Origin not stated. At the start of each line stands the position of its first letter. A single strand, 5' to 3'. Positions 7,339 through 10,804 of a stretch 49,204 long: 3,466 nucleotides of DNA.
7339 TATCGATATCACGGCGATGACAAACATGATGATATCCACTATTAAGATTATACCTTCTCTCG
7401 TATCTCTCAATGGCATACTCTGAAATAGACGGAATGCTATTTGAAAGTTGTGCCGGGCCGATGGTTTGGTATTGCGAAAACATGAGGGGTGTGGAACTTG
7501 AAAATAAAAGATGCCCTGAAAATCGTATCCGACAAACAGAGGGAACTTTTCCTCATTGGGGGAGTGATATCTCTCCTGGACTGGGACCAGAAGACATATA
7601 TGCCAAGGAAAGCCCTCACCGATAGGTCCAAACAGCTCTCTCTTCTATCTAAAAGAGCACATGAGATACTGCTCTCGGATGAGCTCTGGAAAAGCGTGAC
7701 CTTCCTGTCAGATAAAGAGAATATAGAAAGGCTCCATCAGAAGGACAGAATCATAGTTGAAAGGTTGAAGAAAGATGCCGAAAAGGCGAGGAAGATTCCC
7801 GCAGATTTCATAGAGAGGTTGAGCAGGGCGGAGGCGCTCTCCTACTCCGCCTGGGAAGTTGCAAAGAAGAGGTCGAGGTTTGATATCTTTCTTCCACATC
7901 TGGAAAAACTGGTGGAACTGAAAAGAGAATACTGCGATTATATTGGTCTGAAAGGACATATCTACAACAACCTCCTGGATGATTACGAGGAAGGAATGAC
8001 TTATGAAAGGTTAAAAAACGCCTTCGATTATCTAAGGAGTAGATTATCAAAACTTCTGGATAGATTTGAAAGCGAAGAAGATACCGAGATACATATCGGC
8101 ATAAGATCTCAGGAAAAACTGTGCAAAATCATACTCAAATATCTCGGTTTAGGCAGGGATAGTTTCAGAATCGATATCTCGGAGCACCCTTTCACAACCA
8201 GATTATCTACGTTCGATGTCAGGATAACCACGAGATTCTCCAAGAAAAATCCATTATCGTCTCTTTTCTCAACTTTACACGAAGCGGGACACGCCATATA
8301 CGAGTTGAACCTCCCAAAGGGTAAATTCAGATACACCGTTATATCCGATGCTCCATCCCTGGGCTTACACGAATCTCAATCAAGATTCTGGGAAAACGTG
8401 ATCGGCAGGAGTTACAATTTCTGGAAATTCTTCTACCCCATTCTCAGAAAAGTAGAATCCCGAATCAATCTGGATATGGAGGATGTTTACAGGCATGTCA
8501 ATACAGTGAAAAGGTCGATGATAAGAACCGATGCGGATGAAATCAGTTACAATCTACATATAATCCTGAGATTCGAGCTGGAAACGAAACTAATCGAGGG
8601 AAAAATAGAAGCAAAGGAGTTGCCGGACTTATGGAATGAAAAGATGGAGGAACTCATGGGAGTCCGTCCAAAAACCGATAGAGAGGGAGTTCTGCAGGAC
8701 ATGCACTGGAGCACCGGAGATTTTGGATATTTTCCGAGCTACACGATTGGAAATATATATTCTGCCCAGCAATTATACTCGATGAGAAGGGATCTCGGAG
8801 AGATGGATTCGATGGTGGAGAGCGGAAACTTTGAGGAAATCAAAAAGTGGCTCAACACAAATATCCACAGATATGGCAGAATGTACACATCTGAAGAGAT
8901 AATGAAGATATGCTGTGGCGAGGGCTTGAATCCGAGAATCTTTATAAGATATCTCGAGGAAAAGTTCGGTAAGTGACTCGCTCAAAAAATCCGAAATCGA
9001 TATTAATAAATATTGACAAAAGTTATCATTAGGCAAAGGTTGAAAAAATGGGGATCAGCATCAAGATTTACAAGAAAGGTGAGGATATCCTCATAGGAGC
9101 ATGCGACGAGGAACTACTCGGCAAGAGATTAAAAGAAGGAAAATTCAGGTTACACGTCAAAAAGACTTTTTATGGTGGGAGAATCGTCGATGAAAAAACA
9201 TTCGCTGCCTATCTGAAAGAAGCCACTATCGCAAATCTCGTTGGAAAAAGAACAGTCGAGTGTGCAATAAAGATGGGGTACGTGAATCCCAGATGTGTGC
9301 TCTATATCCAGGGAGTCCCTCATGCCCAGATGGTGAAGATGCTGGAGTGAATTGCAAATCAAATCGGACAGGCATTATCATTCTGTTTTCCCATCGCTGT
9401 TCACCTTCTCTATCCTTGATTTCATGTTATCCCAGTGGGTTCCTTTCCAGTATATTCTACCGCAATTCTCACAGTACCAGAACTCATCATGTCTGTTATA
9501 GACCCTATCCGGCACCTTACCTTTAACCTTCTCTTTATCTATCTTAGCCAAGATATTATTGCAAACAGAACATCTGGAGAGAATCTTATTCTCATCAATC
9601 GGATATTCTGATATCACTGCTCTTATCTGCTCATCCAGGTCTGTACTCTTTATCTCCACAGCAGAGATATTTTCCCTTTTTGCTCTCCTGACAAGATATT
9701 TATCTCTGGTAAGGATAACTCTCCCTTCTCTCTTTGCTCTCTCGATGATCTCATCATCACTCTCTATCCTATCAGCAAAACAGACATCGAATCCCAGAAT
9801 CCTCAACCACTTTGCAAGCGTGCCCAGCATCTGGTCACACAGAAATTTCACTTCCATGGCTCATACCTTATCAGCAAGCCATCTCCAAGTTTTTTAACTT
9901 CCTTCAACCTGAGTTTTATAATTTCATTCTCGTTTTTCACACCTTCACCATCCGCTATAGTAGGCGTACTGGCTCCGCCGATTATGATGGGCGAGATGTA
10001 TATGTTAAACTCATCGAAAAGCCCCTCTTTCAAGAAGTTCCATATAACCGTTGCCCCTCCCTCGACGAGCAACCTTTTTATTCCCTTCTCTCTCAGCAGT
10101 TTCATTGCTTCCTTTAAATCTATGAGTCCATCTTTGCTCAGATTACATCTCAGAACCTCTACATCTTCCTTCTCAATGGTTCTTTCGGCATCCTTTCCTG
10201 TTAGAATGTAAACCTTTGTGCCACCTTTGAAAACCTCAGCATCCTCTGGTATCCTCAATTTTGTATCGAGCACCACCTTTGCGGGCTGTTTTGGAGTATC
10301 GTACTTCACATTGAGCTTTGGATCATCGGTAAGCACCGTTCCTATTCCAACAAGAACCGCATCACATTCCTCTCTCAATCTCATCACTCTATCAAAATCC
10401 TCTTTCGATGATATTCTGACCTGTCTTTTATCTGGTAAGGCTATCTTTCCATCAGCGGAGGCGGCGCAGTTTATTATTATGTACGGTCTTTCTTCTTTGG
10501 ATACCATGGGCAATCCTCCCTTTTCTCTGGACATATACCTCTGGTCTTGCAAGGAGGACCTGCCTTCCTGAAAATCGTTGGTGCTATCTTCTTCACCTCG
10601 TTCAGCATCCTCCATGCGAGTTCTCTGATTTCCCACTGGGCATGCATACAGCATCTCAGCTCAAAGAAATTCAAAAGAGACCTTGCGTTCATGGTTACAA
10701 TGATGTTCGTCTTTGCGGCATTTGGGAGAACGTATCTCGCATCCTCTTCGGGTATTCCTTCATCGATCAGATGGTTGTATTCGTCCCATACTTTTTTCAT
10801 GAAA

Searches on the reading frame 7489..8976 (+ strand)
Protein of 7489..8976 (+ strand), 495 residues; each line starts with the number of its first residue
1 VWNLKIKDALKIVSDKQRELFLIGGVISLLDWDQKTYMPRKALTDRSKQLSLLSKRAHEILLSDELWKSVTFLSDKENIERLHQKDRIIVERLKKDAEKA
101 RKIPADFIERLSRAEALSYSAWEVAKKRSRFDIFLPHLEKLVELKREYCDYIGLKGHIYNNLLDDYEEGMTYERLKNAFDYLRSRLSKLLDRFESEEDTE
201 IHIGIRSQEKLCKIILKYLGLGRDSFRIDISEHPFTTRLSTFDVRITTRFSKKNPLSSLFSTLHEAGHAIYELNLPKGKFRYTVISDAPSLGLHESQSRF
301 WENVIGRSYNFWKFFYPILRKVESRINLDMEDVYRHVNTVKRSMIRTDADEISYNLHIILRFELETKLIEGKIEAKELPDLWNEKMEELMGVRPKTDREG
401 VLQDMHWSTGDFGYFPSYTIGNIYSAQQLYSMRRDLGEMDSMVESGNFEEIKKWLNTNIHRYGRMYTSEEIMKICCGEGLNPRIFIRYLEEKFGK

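Call 43: find_encoding_contigs(protein=window:7489-8976:+, flank=10000, max_places=2)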
Protein window:7489-8976:+ (495 aa): no gene with exactly this product is on record in the collection.

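Call 44: search_protein_families(library=pfam, proteins=[window:7489-8976:+], max_evalue=0.0001)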
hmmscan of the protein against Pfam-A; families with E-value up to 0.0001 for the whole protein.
window:7489-8976:+ (495 aa): 1 family
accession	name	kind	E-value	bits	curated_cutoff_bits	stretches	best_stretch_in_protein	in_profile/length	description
PF02074.21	Peptidase_M32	-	7.9e-162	539.7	25.1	1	15-493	4-489/489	Carboxypeptidase Taq (M32) metallopeptidase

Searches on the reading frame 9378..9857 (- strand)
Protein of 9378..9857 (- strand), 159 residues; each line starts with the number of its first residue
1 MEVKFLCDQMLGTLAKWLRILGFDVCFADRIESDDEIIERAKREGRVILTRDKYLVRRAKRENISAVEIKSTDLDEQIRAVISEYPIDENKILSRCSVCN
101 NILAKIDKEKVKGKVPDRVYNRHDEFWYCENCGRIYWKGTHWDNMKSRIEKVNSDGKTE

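Call 44: search_protein_families(library=pfam, proteins=[window:9378-9857:-], max_evalue=0.0001)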
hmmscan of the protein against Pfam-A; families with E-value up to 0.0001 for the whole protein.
window:9378-9857:- (159 aa): 2 families
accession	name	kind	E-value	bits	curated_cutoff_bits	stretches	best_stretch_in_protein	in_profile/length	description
PF01927.22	Mut7-C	-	1.3e-48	165.3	23.3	1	4-148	2-145/146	Mut7-C RNAse domain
PF18480.7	DUF5615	-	2.8e-06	27.6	23.8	1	4-53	2-56/110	Domain of unknown function (DUF5615)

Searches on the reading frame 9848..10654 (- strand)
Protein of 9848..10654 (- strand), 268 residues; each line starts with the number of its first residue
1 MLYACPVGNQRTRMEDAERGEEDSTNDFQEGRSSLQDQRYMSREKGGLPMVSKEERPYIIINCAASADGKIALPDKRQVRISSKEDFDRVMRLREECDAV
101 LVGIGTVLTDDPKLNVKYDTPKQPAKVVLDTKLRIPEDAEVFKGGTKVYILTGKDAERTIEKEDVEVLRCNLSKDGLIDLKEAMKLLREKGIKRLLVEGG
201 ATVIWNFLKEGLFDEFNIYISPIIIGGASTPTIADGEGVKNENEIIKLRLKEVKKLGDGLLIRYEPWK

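Call 45: search_protein_families(library=pfam, proteins=[window:9848-10654:-], max_evalue=0.0001)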
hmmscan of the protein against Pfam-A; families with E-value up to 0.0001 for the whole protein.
window:9848-10654:- (268 aa): 1 family
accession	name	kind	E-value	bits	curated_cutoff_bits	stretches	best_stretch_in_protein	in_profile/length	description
PF01872.23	RibD_C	-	6.8e-54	183.1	24.1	1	57-261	1-196/197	RibD C-terminal domain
